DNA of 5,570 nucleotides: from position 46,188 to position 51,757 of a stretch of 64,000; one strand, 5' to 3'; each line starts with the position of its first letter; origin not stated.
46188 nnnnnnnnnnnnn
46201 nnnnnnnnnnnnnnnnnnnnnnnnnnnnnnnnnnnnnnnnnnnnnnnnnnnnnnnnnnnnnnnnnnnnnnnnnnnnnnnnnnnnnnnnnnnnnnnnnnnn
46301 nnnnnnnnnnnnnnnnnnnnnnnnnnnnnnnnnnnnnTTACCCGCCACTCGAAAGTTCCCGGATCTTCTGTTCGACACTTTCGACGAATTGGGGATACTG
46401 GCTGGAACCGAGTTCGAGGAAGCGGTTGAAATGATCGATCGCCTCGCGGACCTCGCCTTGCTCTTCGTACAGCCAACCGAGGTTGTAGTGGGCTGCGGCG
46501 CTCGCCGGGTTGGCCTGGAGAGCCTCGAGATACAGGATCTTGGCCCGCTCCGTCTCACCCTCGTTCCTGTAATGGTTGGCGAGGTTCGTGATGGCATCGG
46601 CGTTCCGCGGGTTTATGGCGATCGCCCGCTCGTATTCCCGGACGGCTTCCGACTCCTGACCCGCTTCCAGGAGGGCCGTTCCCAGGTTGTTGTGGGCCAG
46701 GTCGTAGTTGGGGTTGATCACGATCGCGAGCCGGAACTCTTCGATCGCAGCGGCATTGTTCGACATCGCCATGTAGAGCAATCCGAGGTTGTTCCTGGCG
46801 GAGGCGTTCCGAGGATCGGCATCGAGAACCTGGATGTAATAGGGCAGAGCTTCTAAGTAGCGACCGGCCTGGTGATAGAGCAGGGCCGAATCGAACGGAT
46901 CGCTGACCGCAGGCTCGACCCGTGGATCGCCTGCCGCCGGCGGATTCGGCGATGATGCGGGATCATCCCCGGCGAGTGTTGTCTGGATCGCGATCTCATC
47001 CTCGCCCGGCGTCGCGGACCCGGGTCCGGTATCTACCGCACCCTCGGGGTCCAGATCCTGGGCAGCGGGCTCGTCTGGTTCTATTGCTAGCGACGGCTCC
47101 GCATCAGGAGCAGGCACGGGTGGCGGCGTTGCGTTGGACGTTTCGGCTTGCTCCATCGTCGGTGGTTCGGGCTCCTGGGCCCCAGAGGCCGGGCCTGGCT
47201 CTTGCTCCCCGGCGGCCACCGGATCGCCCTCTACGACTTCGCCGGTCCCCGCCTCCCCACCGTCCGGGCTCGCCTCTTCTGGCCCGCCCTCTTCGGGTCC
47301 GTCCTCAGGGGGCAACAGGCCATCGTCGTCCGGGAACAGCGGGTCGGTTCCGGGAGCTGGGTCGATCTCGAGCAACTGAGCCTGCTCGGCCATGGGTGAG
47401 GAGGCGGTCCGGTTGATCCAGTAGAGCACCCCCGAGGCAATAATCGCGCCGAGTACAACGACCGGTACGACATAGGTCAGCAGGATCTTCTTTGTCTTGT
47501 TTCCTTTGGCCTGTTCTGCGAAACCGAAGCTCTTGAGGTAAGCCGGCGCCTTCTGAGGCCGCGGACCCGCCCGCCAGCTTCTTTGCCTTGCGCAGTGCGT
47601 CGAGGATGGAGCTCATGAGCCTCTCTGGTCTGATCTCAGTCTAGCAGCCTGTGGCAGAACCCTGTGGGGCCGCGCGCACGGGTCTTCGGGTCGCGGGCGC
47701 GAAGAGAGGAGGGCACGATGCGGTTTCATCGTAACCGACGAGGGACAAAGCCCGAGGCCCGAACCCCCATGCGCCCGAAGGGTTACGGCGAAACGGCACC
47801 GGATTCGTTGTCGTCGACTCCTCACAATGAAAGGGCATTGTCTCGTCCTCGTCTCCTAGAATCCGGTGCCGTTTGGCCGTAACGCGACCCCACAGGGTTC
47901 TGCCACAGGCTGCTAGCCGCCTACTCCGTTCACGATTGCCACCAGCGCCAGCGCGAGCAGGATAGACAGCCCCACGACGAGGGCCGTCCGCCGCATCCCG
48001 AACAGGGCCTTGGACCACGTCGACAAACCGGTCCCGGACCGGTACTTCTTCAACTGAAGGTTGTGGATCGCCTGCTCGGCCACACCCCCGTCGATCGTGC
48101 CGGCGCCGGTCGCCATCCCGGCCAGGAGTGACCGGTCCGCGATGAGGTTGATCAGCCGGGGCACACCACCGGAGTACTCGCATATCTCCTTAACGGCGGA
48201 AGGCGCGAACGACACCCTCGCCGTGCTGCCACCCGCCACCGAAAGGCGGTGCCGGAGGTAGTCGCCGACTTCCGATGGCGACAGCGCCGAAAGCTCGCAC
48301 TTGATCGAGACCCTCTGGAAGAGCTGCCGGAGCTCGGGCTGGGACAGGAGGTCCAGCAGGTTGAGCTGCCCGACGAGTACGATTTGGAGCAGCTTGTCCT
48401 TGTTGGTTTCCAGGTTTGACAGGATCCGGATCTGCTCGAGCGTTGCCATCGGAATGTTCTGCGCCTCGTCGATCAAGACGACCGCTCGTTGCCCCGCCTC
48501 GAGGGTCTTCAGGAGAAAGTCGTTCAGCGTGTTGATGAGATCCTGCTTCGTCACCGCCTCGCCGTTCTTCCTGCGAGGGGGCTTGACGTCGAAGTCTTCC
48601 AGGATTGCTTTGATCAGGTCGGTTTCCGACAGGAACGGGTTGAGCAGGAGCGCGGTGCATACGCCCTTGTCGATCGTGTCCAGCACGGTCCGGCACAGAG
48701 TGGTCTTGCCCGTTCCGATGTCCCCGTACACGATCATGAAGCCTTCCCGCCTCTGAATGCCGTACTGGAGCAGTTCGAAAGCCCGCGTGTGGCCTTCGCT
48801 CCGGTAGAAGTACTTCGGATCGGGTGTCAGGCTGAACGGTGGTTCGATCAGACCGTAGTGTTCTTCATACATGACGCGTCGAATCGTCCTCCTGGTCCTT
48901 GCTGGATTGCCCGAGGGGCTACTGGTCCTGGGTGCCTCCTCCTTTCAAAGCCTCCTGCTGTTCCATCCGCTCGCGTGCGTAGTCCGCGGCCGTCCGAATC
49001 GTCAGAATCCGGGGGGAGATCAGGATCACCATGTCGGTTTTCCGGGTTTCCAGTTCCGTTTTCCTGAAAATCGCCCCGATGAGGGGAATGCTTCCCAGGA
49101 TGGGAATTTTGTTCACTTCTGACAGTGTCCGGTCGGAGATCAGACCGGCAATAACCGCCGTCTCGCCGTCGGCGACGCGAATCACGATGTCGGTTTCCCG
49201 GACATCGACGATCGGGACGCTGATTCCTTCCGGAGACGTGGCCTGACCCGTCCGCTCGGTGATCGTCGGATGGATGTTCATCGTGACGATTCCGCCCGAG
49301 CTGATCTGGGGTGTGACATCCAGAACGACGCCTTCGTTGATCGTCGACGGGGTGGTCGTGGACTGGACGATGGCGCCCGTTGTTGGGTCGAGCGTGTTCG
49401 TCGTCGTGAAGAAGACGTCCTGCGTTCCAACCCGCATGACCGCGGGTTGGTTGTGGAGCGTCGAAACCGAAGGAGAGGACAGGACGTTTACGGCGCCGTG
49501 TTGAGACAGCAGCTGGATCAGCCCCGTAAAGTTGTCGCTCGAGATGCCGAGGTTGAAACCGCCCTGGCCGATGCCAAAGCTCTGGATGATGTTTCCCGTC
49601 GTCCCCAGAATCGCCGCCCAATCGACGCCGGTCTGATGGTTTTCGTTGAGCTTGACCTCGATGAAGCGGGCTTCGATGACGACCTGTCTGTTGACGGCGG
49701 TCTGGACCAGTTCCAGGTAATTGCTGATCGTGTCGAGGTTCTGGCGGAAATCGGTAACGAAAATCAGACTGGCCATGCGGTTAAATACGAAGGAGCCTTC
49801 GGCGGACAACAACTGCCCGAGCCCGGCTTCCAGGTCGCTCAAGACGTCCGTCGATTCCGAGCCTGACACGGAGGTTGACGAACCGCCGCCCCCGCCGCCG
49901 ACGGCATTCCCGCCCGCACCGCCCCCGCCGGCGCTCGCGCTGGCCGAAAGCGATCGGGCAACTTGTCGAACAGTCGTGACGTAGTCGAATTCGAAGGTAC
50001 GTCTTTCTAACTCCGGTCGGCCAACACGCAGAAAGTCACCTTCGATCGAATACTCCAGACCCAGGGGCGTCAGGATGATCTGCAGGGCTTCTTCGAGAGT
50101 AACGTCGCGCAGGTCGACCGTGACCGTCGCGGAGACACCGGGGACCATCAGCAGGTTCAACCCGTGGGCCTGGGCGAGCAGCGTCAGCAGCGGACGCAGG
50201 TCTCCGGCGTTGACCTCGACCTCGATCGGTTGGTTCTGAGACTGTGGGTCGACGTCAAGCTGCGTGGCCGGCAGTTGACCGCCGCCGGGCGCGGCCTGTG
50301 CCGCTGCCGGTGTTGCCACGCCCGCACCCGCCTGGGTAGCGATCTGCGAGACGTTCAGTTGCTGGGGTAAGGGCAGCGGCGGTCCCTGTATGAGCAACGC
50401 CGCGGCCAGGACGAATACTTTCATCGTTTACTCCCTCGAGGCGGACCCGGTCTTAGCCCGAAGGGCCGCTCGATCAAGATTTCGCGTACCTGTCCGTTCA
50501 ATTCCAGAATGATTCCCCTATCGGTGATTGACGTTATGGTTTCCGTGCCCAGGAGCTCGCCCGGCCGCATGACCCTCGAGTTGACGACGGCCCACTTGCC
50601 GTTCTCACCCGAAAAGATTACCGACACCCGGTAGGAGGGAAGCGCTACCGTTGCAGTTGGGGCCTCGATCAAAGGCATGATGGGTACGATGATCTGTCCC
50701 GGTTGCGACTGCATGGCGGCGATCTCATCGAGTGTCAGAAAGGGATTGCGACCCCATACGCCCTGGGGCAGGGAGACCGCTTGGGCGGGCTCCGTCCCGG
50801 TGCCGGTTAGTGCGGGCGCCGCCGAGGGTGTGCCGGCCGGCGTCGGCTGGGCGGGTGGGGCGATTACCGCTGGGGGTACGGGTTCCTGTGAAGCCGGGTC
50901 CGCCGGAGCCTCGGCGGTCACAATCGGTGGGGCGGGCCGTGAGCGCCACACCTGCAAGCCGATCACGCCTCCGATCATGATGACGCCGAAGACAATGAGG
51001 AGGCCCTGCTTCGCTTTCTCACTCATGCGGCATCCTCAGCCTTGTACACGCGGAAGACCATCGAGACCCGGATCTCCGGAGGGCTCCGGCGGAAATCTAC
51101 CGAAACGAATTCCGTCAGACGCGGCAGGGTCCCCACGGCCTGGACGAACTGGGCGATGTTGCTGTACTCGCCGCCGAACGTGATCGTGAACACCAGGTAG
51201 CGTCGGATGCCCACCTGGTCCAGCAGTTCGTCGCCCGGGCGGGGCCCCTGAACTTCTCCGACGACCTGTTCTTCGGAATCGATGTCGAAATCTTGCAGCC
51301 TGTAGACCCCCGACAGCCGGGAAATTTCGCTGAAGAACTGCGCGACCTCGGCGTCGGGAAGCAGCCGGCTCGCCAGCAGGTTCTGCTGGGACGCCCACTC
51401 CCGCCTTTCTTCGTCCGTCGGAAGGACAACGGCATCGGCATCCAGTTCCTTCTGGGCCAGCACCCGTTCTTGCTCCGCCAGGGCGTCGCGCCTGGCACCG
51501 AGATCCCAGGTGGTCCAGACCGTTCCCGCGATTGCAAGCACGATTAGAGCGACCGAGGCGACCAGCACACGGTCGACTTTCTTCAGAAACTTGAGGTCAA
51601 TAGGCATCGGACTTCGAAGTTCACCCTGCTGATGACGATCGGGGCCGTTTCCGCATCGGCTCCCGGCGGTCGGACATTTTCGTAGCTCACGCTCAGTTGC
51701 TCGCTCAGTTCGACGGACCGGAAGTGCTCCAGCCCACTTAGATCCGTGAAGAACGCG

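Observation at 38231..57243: Complete MSHA/T2SS-like type IV filament locus in an Acidobacteriota-like genome, with an embedded cyclase-kinase gene and an inactivated platform gene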

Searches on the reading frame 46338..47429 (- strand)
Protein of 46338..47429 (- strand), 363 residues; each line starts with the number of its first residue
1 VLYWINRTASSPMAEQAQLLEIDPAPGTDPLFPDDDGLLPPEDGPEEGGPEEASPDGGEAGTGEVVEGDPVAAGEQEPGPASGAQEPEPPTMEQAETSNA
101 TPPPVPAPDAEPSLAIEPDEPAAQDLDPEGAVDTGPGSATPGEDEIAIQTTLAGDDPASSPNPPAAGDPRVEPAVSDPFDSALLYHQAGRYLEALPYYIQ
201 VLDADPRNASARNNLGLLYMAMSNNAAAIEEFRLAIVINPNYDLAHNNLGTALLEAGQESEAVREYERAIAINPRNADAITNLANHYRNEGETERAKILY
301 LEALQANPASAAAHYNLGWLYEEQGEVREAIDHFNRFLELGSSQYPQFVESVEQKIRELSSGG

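Call 4: search_protein_families(library=pfam, proteins=[window:46338-47429:-], max_evalue=0.01)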
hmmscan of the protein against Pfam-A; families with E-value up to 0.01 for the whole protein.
window:46338-47429:- (363 aa): 24 families
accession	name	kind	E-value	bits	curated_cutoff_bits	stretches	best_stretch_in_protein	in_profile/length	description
PF00515.34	TPR_1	-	1.1e-27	95.1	27.8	3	311-339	1-29/34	Tetratricopeptide repeat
PF07719.23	TPR_2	-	3.6e-27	92.6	27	4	311-340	1-30/34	Tetratricopeptide repeat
PF13431.12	TPR_17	-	3.4e-25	86.6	24.4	4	299-331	1-33/34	Tetratricopeptide repeat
PF13414.12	TPR_11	-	2e-24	85.4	26.8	4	184-222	3-41/42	TPR repeat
PF13181.12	TPR_8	-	3.3e-22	77.1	25.7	3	209-242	1-34/34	Tetratricopeptide repeat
PF13432.12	TPR_16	-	7.1e-22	77.9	32.7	3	282-343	2-63/65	Tetratricopeptide repeat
PF14559.12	TPR_19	-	1.7e-19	70.4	25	3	187-241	3-57/68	Tetratricopeptide repeat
PF13428.12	TPR_14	-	3.2e-16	58.6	23.5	2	249-285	7-43/44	Tetratricopeptide repeat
PF13424.12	TPR_12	-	5.4e-16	59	30.1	3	279-340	5-74/77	Tetratricopeptide repeat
PF13176.12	TPR_7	-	8.9e-15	53.9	27.9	1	313-340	1-28/36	Tetratricopeptide repeat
PF13174.12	TPR_6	-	5.2e-11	42.9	26.3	1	313-339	2-28/33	Tetratricopeptide repeat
PF13371.12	TPR_9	-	2.8e-10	40.5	35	0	286-341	4-59/73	Tetratricopeptide repeat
PF13374.12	TPR_10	-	3.9e-09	36.7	27.5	0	247-272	6-31/42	Tetratricopeptide repeat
PF14561.12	TPR_20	-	6e-08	33.3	25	0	202-268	15-83/90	Tetratricopeptide repeat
PF23914.1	TPR_CcmH_CycH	-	1.8e-07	31.5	42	1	249-340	56-150/158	Cytochrome c-type biogenesis protein H TPR domain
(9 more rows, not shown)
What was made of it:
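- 46338..47616 (-): TPR protein (MshN-like). It is frameshifted by a window-specific 1-nt insertion at 47559/47560 (about codon 20). TPR families (call 4).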

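Call 21: search_protein_families(library=ncbifam, proteins=[window:46338-47429:-], max_evalue=0.001)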
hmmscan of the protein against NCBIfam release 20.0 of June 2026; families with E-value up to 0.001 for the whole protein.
window:46338-47429:- (363 aa): 26 families (the best 25 are shown)
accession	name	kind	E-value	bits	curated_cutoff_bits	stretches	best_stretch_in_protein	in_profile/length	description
TIGR02521.1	type_IV_pilW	equivalog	6.1e-21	75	154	2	249-353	37-139/234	type IV pilus biogenesis/stability protein PilW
NF033762.1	social_mot_Tgl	equivalog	5.3e-20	71.8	225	1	179-339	35-198/252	social motility TPR repeat lipoprotein Tgl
NF040959.1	MamA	equivalog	9.8e-20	70.9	200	2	248-342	76-170/204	magnetosome protein MamA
TIGR02917.1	PEP_TPR_lipo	equivalog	5.8e-17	60.9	312.2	1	182-344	676-836/899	XrtA/PEP-CTERM system TPR-repeat protein PrsT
NF002725.1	PRK02603.1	equivalog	8.4e-12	45.4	143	2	255-329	47-124/173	photosystem I assembly protein Ycf3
NF033758.1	gliding_GltE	equivalog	3.2e-11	42.9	225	1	201-310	78-187/411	adventurous gliding motility TPR repeat lipoprotein GltE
NF047507.1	TPR_BatC_Lepto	exception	4.5e-11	42.6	175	1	279-326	98-145/214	TPR repeat-containing protein BatC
NF008391.2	PRK11189.1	equivalog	7e-10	38.9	250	1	183-268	73-158/297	lipoprotein NlpI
NF033920.0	C39_PA2778_fam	equivalog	7.8e-10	38.6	150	1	252-338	165-251/255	PA2778 family cysteine peptidase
TIGR02552.1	LcrH_SycD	equivalog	8.7e-10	38.5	104.8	2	186-275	29-118/136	SycD/LcrH family type III secretion system chaperone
NF047558.1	TPR_END_plus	domain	8.8e-09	35.2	32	0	313-347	1-34/56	TPR end-of-group domain-containing protein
NF053607.1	CHU_0125_OmpA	equivalog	4e-08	32.2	620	1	254-359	30-133/639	CHU_0125 family OmpA-like outer membrane integrity protein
TIGR02795.1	tol_pal_ybgF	equivalog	4.7e-07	30.4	90.1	0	215-310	8-109/119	tol-pal system protein YbgF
NF047371.1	FlcA_CTERM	equivalog_domain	4.8e-07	28.6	300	0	183-271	447-535/646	periplasmic flagellar collar protein FlcA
NF008520.0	PRK11447.1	equivalog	7.1e-07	27.4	858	1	249-311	275-337/1157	cellulose synthase complex outer membrane protein BcsC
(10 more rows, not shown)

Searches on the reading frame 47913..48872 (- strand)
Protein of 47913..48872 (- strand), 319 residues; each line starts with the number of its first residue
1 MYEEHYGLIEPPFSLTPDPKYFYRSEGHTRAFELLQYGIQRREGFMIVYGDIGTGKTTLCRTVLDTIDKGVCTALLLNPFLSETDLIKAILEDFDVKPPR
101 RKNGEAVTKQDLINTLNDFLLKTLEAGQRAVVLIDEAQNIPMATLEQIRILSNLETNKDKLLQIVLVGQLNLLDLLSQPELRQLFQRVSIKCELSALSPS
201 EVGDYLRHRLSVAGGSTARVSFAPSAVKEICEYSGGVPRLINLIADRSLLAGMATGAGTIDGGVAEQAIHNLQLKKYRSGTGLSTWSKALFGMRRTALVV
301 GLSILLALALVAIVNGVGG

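Call 4: search_protein_families(library=pfam, proteins=[window:47913-48872:-], max_evalue=0.01)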
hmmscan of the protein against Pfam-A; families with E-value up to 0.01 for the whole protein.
window:47913-48872:- (319 aa): 14 families
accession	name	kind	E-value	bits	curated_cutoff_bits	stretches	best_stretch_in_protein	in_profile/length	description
PF13401.12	AAA_22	-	2.2e-25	89.9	27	1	41-176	3-130/130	AAA domain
PF13191.12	AAA_16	-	2.9e-12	47.8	32.6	1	34-161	14-164/167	AAA ATPase domain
PF00004.35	AAA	-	0.00011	23.1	21.2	1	46-187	1-125/131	ATPase family associated with various cellular activities (AAA)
PF07728.20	AAA_5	-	0.00011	22.7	22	1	46-153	2-92/139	AAA domain (dynein-related subfamily)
PF01637.24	ATPase_2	-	0.00028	21.2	33.2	1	42-145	19-125/225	ATPase domain predominantly from Archaea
PF05621.17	TniB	-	0.00062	19.7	22.4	0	34-186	26-180/189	Bacterial TniB protein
PF09848.15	SLFN-g3_helicase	-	0.00089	19.1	24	1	46-193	4-150/354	Schlafen group 3, DNA/RNA helicase domain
PF13173.12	AAA_14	-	0.0015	19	27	1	46-198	5-124/129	AAA domain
PF13604.12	AAA_30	-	0.004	17.4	27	0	37-168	12-123/191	AAA domain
PF01443.25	Viral_helicase1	-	0.0056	16.9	21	0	53-149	8-80/228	Viral superfamily 1 RNA helicase core domain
PF24883.2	NPHP3_N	-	0.0057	17.3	24.8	0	43-69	22-48/164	Nephrocystin 3, N-terminal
PF25199.1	nSTAND_NTPase5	-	0.007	16.6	34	0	36-62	34-60/145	Novel STAND NTPase 5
PF13245.12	AAA_19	-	0.0076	16.9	25.1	0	42-168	10-124/134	AAA domain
PF00931.28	NB-ARC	-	0.0079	15.9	23.5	0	43-136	18-108/248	NB-ARC domain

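Call 21: search_protein_families(library=ncbifam, proteins=[window:47913-48872:-], max_evalue=0.001)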
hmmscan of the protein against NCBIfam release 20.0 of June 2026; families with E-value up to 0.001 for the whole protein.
window:47913-48872:- (319 aa): 1 family
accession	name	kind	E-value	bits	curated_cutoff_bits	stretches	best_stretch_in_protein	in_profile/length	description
TIGR03015.1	pepcterm_ATPase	hypoth_equivalog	1.2e-75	254.4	324.5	1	1-273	1-267/269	XrtA/PEP-CTERM system-associated ATPase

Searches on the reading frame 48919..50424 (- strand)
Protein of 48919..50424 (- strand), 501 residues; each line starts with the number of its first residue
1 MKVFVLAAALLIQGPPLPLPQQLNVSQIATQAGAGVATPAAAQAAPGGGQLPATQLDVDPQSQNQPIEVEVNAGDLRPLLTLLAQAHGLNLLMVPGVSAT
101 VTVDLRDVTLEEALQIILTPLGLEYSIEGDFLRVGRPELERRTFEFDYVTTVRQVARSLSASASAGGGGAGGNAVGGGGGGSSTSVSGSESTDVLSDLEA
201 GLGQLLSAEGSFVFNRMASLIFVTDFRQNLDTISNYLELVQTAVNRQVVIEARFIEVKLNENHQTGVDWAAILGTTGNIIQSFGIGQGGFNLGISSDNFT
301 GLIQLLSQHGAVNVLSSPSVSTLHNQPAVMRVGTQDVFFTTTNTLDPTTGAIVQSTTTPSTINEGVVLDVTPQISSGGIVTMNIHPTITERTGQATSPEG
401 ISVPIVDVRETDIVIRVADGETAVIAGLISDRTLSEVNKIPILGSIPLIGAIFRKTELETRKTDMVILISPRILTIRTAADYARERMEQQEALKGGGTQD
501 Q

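Call 4: search_protein_families(library=pfam, proteins=[window:48919-50424:-], max_evalue=0.01)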
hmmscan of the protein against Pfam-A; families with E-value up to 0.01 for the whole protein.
window:48919-50424:- (501 aa): 2 families
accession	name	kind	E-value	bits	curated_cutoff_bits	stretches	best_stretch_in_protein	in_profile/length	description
PF00263.26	Secretin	-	1.8e-39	135.5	27.5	1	306-474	2-168/169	Bacterial type II and III secretion system protein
PF07660.19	STN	-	7.5e-08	32.5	28.4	1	98-136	11-51/52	Secretin and TonB N terminus short domain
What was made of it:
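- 48919..50424 (-): Secretin, 501 aa, intact. Secretin 135.5 bits plus STN (call 4).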

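Call 21: search_protein_families(library=ncbifam, proteins=[window:48919-50424:-], max_evalue=0.001)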
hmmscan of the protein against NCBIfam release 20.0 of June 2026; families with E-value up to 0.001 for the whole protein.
window:48919-50424:- (501 aa): 9 families
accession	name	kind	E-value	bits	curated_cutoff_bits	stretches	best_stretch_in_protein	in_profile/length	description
TIGR02519.1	pilus_MshL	equivalog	6e-60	202.7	250.2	1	214-474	3-290/290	pilus (MSHA type) biogenesis protein MshL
TIGR02517.1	type_II_gspD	equivalog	4.1e-47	161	351.35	1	293-477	411-593/600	type II secretion system secretin GspD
TIGR02515.1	IV_pilus_PilQ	subfamily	1.5e-42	146.1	284.35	3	303-474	265-427/428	type IV pilus secretin PilQ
TIGR02516.1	type_III_yscC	equivalog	2.2e-30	105.6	238.45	1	230-474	216-461/463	type III secretion system outer membrane ring subunit SctC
NF010083.0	PRK13568.1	equivalog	1.4e-29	103.2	554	2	189-474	131-417/419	DNA uptake porin HofQ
TIGR02520.1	pilus_B_mal_scr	equivalog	1.6e-28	99.5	287.65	1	99-430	120-474/513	PilN family type IVB pilus formation outer membrane protein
NF042912.1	Amuc_1098_fam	equivalog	3.5e-23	81.6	750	2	396-473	718-795/805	Amuc_1098 family type IV pilus outer membrane protein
NF007851.2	PRK10560.1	exception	5.9e-23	81.3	598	1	200-476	134-411/412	DNA uptake porin HofQ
NF011873.0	PRK15346.1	equivalog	2.4e-18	66.1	524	1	221-465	247-485/499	EscC/YscC/HrcC family type III secretion system outer membrane ring protein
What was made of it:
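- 48919..50424 (-): The best NCBIfam model is MshL at 202.7, below its cutoff of 250.2 (call 21).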

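Call 47: search_solved_structures(query=window:48919-50424:-, max_evalue=1e-10)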
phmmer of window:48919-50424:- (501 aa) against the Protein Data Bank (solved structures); distinct sequences matched with E-value up to 1e-10: 20.
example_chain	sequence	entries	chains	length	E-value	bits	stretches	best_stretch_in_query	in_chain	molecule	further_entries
3jc8_Qa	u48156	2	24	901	1.6e-24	89.9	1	288-480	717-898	PilQ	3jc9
6i1x_A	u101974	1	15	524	1.2e-23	87.1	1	287-475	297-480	Type II secretion system protein D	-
5w68_A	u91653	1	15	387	1.9e-23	86.3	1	285-486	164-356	Putative type II secretion protein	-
5zdh_A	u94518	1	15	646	3.3e-23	85.6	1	285-486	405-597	Type II secretion system protein D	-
5wq7_A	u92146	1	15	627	8.4e-23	84.2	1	288-495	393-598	Putative type II secretion system protein D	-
6w6m_A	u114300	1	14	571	2.2e-21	79.5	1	306-474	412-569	Type IV pilus secretin PilQ family protein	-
9k8v_A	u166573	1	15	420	8.1e-21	77.7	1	289-486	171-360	General secretion pathway protein D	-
8odn_A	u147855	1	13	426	1.2e-20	77.1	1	281-475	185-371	RcpA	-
5wq8_A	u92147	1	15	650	3.2e-20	75.7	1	289-486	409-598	Type II secretion system protein D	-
5wq9_A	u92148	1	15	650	1e-19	74.1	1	289-486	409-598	Type II secretion system protein D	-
6ve2_A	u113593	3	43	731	4.3e-19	72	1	288-477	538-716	Fimbrial assembly protein PilQ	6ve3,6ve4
9x0w_A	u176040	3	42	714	5.7e-19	71.6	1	288-476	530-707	Fimbrial assembly protein PilQ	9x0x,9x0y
6i1y_A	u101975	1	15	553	5.7e-19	71.6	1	286-486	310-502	General secretion pathway protein GspD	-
6hcg_A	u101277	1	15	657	6.9e-19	71.3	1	277-489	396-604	Type II secretion system protein D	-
9u5s_A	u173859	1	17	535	2.4e-17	66.2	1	104-479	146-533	Outer membrane lipoprotein BfpB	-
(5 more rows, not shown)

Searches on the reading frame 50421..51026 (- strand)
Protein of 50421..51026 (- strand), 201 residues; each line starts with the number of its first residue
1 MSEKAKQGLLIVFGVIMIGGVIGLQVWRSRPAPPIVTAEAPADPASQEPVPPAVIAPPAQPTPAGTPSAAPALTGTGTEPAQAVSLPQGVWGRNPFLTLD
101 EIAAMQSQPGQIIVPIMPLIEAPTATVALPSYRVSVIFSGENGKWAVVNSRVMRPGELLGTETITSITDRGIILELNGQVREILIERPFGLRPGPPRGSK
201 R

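Call 4: search_protein_families(library=pfam, proteins=[window:50421-51026:-], max_evalue=0.01)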
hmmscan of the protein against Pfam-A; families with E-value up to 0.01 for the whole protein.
window:50421-51026:- (201 aa): 2 families
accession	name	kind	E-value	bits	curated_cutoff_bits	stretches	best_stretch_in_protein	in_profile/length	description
PF23862.1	CdsD_C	-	0.0021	18.5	27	1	143-178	15-50/56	CdsD C-terminal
PF16537.11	T2SSB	-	0.0057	16.7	28.4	0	142-180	15-55/60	Type II secretion system protein B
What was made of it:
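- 50421..51026 (-): PilP/GspC-position protein, 201 aa. The assignment is positional. Only weak T2SSB and CdsD_C hits (call 4).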

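Call 21: search_protein_families(library=ncbifam, proteins=[window:50421-51026:-], max_evalue=0.001)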
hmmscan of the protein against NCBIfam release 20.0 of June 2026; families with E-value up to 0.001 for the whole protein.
window:50421-51026:- (201 aa): 0 families

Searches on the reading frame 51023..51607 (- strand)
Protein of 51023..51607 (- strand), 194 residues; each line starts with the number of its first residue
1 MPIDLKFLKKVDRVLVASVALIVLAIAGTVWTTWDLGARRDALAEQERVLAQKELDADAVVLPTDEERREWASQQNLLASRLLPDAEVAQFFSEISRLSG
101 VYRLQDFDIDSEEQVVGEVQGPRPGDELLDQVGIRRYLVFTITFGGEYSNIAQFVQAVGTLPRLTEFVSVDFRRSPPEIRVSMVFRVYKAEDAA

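Call 5: search_protein_families(library=pfam, proteins=[window:51023-51607:-], max_evalue=0.01)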
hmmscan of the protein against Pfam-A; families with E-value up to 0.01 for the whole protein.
window:51023-51607:- (194 aa): 1 family
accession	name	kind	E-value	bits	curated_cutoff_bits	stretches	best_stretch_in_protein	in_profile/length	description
PF04350.18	PilO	-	7.2e-08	33.1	22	1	141-190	90-143/145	Pilus assembly protein, PilO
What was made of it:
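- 51023..51607 (-): PilO/GspM-like protein, 194 aa, intact. Pfam PilO, 33 bits (call 5).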

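Call 21: search_protein_families(library=ncbifam, proteins=[window:51023-51607:-], max_evalue=0.001)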
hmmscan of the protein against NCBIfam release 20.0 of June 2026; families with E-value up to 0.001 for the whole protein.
window:51023-51607:- (194 aa): 1 family
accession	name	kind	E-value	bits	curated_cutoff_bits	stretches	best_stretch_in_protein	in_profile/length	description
TIGR01709.2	typeII_sec_gspL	equivalog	0.00054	19.1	65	1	11-80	244-313/392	type II secretion system protein GspL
